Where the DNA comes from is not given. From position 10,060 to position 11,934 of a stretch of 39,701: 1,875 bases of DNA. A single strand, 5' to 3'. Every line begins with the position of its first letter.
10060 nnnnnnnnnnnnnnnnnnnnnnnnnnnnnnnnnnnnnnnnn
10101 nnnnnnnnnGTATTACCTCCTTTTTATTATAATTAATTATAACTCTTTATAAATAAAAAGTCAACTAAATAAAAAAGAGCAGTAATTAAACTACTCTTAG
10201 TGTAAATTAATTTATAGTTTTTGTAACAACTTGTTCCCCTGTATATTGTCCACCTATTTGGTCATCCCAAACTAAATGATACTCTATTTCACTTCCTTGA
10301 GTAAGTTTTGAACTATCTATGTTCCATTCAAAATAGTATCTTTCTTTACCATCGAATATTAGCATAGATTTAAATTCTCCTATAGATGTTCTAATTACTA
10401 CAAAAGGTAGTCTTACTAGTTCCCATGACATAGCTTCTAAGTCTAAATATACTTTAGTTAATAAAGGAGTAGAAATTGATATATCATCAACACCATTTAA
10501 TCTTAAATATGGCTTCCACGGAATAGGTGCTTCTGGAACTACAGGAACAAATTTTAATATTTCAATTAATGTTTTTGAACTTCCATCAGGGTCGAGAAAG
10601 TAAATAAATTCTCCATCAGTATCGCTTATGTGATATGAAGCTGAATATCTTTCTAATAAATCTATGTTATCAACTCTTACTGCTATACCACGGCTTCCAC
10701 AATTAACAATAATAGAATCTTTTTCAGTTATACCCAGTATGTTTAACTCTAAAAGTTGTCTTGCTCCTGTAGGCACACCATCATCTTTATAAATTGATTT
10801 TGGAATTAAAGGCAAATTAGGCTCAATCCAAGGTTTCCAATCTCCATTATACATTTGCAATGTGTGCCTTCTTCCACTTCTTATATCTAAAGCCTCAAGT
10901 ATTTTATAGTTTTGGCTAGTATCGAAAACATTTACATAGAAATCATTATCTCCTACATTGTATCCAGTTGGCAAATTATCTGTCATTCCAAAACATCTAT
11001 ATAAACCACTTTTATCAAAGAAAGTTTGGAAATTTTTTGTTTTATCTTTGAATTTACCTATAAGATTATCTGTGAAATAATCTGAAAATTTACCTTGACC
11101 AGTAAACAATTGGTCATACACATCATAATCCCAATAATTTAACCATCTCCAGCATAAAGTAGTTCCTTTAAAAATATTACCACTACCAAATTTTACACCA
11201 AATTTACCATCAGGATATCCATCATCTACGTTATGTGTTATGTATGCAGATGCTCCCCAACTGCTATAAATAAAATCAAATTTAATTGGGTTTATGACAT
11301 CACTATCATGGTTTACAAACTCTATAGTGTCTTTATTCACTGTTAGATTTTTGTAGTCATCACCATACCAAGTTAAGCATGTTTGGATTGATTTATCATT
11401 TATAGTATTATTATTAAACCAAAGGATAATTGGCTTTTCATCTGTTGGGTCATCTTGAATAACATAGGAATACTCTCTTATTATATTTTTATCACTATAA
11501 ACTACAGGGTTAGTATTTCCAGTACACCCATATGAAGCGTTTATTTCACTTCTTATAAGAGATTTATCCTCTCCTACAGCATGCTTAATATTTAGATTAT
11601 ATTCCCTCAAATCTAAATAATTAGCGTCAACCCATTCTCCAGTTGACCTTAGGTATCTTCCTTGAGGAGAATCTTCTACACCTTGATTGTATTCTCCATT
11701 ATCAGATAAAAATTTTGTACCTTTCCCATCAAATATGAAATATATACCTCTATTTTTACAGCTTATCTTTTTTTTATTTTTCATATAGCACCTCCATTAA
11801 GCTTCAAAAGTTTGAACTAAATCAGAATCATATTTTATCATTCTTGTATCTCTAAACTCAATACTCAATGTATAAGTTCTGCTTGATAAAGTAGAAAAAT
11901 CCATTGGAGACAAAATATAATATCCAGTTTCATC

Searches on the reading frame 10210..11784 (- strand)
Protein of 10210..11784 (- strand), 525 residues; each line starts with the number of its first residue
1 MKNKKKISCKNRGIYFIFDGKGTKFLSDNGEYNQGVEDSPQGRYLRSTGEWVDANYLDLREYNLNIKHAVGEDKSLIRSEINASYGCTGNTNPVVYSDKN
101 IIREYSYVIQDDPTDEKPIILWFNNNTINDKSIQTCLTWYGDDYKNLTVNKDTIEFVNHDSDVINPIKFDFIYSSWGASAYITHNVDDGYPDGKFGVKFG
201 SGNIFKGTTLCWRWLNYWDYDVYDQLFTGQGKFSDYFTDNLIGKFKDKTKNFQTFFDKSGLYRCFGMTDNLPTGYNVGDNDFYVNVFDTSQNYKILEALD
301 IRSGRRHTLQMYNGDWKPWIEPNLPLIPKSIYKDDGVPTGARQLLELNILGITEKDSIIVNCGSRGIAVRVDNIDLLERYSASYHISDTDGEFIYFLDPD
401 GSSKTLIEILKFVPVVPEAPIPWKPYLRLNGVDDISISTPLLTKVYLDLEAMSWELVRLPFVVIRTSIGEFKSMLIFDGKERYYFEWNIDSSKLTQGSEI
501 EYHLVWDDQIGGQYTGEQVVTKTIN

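Call 14: search_protein_families(library=phrogs, proteins=[window:10210-11784:-], max_evalue=0.001)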
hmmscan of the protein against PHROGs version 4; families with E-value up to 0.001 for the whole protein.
window:10210-11784:- (525 aa): 0 families

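Call 58: search_protein_families(library=pfam, proteins=[window:10210-11784:-], max_evalue=0.01)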
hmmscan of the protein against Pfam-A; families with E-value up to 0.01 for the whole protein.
window:10210-11784:- (525 aa): 0 families

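Call 71: search_protein_families(library=ncbifam, proteins=[window:10210-11784:-], max_evalue=0.01)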
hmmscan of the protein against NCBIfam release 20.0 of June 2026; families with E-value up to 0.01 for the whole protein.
window:10210-11784:- (525 aa): 0 families

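Call 97: search_solved_structures(query=window:10210-11784:-, max_evalue=1)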
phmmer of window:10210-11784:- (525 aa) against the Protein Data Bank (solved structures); distinct sequences matched with E-value up to 1: 1.
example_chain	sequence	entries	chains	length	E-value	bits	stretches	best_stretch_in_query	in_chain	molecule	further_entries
6iw3_A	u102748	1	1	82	0.55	12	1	446-486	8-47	Segment polarity protein dishevelled homolog DVL-2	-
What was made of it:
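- On PhuZ (jumbo-phage tubulin): The only large unassigned non-tail ORF (525 aa) has no PDB, PHROG or Pfam match (calls 14, 58, 97).
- Tried and rejected: The 525-aa orphan ORF has no match (call 97).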
